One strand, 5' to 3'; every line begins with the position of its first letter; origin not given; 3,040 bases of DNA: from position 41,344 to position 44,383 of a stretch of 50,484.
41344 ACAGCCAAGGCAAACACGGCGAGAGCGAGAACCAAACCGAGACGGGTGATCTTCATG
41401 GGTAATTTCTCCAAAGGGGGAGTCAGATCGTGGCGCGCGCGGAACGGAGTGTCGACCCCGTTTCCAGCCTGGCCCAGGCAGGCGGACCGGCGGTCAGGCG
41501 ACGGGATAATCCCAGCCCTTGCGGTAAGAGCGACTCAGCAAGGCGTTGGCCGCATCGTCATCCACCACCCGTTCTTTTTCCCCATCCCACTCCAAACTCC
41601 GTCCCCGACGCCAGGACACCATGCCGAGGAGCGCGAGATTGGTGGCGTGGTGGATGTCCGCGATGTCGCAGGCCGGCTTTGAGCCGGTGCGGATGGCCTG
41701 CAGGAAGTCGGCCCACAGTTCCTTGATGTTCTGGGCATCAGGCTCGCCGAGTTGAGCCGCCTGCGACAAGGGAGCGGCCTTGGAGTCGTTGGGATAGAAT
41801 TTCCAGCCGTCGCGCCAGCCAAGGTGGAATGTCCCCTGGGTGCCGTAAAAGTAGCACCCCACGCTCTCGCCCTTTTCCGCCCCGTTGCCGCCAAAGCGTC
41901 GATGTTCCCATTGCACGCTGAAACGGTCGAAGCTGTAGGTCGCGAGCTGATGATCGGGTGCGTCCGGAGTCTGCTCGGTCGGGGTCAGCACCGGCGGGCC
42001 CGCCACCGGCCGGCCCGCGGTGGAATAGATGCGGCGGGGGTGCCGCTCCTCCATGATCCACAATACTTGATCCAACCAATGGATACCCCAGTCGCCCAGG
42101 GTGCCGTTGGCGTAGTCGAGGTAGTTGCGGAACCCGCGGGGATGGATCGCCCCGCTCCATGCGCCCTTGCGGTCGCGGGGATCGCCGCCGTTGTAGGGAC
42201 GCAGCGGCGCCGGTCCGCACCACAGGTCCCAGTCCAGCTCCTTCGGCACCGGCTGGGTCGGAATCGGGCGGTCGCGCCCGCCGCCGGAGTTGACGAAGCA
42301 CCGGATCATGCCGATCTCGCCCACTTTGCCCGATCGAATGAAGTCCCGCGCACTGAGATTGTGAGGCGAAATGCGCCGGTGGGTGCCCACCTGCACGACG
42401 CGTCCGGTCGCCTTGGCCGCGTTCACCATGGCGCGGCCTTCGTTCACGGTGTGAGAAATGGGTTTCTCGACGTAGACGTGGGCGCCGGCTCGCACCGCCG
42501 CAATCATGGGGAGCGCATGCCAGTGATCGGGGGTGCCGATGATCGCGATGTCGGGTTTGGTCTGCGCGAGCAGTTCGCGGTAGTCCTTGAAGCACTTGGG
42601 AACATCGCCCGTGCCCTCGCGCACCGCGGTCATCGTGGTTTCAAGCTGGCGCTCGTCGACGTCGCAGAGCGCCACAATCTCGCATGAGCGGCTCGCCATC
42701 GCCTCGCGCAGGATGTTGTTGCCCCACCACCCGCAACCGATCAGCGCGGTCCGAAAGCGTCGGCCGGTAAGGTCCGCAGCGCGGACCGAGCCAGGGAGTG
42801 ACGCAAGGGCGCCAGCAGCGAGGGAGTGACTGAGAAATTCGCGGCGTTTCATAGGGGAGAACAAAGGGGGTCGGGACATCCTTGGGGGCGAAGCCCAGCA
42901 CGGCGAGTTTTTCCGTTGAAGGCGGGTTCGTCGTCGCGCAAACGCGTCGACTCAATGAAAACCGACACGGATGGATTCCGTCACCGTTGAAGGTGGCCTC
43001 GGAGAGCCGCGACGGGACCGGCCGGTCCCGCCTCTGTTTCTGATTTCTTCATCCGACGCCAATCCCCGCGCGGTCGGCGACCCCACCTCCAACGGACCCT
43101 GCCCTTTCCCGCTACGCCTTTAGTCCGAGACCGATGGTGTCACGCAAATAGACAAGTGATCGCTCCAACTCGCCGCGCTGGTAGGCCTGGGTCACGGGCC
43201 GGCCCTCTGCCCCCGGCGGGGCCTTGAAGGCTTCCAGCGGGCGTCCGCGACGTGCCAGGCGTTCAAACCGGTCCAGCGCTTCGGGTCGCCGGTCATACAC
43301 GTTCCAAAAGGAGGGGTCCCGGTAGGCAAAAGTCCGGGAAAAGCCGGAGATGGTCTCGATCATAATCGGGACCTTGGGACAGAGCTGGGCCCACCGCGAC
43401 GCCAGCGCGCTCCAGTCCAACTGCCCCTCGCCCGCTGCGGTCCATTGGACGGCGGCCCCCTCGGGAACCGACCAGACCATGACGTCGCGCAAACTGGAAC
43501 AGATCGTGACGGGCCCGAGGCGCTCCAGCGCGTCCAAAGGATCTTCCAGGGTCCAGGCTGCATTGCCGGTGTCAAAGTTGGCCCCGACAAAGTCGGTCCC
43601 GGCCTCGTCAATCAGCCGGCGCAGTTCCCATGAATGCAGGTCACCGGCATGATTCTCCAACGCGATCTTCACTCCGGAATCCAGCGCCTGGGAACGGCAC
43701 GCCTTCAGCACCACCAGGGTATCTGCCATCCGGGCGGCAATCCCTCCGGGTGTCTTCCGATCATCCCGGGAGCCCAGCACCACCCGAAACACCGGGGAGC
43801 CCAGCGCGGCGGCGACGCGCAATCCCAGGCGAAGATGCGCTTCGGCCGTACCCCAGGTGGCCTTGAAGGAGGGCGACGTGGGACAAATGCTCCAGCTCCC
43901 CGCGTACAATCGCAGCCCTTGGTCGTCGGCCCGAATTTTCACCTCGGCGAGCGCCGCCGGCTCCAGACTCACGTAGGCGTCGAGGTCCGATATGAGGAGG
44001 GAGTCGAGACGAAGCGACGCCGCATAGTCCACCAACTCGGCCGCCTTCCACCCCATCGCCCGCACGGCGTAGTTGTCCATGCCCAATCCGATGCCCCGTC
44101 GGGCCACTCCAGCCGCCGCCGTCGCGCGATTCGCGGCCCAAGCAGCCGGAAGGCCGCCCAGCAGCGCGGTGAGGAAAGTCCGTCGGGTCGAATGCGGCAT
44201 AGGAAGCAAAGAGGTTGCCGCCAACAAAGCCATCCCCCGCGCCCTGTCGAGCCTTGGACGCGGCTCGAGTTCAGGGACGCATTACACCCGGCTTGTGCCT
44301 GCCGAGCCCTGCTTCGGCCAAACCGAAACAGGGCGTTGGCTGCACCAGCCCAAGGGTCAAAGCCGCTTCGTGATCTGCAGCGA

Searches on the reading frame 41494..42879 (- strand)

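Call 49: search_protein_families(library=pfam, proteins=[window:41494-42879:-], max_evalue=0.0001)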
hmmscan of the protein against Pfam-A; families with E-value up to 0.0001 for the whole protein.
window:41494-42879:- (461 aa): 3 families
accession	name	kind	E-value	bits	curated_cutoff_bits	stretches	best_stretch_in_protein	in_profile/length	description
PF19051.5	GFO_IDH_MocA_C2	-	2.8e-23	83.2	23.3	2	206-278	43-103/254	Oxidoreductase family, C-terminal alpha/beta domain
PF01408.29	GFO_IDH_MocA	-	1.2e-22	81.3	24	1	42-165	1-119/120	Oxidoreductase family, NAD-binding Rossmann fold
PF22725.1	GFO_IDH_MocA_C3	-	4.3e-09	36.9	27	1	247-351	32-123/124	GFO/IDH/MocA C-terminal domain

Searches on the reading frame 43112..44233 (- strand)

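Call 49: search_protein_families(library=pfam, proteins=[window:43112-44233:-], max_evalue=0.0001)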
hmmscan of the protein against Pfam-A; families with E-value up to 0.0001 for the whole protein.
window:43112-44233:- (373 aa): 1 family
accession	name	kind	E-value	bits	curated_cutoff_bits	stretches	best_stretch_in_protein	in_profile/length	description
PF01261.30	AP_endonuc_2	-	1.3e-14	54.9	31.1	1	57-282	4-217/249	Xylose isomerase-like TIM barrel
